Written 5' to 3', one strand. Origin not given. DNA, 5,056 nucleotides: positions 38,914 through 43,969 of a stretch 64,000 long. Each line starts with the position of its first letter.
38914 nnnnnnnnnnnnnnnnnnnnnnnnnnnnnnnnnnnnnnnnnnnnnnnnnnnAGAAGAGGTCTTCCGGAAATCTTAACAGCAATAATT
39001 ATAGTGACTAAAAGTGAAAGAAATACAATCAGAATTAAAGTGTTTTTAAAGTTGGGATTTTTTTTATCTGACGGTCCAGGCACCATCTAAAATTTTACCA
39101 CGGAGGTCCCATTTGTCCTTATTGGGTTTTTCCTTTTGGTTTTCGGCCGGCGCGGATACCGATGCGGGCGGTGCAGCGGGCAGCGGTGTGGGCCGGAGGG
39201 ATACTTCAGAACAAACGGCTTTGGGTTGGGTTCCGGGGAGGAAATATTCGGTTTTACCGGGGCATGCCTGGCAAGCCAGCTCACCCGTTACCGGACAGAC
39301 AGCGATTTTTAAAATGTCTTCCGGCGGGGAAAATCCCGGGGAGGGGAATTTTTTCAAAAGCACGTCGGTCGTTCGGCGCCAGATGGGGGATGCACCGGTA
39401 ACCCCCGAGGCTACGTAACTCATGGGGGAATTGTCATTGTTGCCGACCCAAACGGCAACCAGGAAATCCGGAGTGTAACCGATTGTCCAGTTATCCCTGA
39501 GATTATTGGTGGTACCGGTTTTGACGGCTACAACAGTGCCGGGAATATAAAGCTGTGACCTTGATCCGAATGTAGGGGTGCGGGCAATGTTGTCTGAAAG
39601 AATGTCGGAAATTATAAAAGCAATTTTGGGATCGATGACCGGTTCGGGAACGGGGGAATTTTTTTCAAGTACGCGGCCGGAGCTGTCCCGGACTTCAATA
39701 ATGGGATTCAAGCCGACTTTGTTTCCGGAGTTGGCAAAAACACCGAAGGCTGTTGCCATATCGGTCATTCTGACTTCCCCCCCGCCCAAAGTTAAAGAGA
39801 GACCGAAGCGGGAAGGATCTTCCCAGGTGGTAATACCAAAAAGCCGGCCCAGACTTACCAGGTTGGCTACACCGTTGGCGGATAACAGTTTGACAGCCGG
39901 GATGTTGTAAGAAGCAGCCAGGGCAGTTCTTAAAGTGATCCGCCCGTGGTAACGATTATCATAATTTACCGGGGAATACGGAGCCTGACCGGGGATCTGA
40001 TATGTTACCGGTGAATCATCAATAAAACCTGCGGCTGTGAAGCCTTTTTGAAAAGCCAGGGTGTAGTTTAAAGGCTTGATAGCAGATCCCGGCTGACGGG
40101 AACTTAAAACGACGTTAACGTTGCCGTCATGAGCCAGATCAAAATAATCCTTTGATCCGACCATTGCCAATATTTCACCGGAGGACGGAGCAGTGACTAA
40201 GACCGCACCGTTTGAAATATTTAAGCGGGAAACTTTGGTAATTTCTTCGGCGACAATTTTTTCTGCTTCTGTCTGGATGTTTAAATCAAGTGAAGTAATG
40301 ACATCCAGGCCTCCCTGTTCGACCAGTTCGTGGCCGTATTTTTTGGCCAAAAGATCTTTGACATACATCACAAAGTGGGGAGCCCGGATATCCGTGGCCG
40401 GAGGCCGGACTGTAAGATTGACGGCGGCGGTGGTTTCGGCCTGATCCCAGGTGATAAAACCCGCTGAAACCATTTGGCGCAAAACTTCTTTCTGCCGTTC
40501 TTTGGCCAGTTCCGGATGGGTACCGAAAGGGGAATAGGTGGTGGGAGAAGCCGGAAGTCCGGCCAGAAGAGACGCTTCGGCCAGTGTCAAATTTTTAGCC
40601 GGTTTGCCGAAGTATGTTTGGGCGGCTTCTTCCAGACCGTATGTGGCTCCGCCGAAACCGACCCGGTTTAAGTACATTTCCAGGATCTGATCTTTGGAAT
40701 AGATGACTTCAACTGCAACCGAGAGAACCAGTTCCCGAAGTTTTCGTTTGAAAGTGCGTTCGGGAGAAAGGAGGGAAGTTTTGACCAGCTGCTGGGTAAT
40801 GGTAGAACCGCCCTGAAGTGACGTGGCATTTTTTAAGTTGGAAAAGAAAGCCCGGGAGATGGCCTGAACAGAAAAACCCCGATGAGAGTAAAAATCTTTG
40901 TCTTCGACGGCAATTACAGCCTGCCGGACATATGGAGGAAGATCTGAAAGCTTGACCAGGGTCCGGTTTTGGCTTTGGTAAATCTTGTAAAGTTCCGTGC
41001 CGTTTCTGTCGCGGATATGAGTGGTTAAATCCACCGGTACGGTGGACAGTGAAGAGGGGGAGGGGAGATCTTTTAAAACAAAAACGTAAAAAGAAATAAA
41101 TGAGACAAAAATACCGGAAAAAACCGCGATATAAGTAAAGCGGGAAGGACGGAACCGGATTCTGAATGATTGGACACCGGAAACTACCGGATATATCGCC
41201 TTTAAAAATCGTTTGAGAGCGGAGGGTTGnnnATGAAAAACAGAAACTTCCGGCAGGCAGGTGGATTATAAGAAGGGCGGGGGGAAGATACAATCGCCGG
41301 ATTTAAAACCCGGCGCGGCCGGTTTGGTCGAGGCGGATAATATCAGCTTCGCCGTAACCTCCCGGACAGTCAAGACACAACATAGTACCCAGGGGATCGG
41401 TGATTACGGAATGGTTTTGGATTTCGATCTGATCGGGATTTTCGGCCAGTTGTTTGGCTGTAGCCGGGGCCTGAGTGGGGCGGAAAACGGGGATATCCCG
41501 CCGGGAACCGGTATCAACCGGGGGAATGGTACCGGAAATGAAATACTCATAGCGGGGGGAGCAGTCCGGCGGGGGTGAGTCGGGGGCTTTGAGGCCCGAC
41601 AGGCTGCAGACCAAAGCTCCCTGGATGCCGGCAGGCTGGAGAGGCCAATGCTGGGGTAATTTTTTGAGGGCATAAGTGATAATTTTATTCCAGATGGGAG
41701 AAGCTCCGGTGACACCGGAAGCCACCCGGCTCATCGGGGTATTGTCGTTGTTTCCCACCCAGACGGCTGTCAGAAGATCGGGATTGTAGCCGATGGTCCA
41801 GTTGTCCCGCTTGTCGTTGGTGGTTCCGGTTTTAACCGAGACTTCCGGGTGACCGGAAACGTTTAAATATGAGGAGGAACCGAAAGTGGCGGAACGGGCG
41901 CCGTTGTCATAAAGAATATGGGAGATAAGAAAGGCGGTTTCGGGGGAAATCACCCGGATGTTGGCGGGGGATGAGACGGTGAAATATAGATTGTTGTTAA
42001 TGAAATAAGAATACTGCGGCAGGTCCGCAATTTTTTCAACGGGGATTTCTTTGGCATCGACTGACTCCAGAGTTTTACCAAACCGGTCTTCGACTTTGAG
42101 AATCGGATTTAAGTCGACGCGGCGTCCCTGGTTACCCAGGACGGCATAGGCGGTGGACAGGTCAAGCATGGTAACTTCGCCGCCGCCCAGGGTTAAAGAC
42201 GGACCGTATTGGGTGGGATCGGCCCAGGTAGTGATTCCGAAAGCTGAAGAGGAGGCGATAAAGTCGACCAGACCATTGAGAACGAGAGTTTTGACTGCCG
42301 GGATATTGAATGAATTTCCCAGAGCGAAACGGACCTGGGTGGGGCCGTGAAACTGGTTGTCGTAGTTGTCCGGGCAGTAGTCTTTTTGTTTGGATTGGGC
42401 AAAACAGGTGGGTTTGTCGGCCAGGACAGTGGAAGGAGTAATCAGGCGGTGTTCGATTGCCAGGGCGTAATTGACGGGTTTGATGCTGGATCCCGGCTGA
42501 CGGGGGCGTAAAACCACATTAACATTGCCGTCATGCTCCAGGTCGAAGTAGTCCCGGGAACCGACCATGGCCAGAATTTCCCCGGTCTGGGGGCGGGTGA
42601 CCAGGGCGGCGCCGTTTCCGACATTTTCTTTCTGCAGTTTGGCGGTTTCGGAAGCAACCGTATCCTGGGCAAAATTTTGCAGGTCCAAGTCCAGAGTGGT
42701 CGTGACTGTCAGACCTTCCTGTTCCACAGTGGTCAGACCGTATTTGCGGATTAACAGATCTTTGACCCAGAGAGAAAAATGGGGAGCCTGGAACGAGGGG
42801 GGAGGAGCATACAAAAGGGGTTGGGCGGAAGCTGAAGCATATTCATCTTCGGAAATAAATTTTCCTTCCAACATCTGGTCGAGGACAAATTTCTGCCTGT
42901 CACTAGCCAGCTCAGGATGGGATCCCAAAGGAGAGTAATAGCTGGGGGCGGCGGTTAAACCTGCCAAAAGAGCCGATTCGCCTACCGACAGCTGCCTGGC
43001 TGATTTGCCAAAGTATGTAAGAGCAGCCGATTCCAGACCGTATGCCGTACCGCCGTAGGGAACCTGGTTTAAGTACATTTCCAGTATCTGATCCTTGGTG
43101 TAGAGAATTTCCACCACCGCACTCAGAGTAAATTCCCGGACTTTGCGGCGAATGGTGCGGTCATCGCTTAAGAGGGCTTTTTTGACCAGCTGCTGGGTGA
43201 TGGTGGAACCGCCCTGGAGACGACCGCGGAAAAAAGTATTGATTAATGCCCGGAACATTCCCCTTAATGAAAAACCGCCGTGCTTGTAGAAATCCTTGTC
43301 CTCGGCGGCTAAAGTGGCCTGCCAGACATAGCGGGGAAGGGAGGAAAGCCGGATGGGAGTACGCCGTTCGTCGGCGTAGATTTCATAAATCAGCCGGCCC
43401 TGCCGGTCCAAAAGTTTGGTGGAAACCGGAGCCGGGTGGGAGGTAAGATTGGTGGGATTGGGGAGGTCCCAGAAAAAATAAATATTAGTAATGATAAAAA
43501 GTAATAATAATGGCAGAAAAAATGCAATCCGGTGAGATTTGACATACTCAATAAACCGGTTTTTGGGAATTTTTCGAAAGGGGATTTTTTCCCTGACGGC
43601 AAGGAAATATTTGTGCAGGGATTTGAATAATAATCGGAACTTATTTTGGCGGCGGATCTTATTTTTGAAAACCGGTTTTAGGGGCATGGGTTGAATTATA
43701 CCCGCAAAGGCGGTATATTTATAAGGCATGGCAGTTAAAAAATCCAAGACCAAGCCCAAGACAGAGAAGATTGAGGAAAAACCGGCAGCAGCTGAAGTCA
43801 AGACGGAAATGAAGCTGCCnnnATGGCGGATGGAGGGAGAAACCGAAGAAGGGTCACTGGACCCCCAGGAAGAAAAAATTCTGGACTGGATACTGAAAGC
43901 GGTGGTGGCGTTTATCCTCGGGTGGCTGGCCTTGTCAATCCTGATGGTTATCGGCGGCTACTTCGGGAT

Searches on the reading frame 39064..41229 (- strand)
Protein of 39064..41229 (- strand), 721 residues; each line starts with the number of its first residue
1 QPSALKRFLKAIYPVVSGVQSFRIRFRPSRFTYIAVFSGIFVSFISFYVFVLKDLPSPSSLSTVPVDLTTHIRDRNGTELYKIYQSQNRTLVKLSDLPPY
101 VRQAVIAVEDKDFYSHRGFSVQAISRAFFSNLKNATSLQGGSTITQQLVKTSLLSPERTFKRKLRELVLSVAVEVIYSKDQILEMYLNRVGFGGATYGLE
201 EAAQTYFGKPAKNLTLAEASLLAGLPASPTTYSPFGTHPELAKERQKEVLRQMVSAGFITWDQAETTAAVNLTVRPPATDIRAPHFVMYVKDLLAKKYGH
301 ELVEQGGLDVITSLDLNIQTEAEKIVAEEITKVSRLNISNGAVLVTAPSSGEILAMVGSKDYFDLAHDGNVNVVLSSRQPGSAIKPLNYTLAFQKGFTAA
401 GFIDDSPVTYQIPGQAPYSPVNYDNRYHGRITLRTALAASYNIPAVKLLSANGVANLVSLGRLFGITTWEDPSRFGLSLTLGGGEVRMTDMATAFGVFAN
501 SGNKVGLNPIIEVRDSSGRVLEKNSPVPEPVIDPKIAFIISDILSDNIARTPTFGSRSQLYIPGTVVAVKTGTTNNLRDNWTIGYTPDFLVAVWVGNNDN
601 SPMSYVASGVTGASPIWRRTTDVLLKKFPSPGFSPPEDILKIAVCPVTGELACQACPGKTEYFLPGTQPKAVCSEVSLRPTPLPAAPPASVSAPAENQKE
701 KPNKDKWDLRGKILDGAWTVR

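Call 67: search_protein_families(library=pfam, proteins=[window:39064-41229:-], max_evalue=0.00001)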
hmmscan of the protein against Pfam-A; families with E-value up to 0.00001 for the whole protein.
window:39064-41229:- (721 aa): 2 families
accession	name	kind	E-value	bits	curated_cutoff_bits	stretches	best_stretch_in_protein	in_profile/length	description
PF00912.28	Transgly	-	7e-64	215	27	1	77-253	2-177/178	Transglycosylase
PF00905.27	Transpeptidase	-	3.1e-20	73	22.1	1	341-599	1-282/299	Penicillin binding protein transpeptidase domain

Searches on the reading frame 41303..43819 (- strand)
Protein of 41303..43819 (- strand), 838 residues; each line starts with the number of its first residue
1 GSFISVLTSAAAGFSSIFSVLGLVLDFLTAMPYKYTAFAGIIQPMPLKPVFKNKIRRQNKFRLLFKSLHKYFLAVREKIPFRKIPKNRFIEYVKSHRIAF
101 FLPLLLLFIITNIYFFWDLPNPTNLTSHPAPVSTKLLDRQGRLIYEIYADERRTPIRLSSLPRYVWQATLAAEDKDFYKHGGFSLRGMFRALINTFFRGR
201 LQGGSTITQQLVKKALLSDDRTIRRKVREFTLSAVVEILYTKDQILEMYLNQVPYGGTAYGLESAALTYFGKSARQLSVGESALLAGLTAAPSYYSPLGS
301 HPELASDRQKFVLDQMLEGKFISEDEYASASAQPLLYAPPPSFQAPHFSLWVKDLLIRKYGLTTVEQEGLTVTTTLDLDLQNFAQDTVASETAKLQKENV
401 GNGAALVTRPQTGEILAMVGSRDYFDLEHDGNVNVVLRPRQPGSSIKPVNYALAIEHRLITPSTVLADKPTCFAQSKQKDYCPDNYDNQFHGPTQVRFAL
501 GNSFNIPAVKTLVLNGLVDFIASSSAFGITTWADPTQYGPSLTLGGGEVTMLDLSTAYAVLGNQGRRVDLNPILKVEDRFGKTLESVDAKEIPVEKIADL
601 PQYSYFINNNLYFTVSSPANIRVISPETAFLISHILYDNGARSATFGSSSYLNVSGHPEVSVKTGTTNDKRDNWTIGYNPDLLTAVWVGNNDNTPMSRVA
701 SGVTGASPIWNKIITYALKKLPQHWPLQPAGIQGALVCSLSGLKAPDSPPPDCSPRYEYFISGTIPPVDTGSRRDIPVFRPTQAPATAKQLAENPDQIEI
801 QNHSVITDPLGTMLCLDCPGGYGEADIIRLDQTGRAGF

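Call 67: search_protein_families(library=pfam, proteins=[window:41303-43819:-], max_evalue=0.00001)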
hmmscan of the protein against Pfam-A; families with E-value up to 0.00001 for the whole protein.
window:41303-43819:- (838 aa): 2 families
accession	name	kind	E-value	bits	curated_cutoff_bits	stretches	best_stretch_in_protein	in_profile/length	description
PF00912.28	Transgly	-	1.8e-57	194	27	1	141-316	2-177/178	Transglycosylase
PF00905.27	Transpeptidase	-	3.9e-17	62.8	22.1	1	403-699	1-283/299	Penicillin binding protein transpeptidase domain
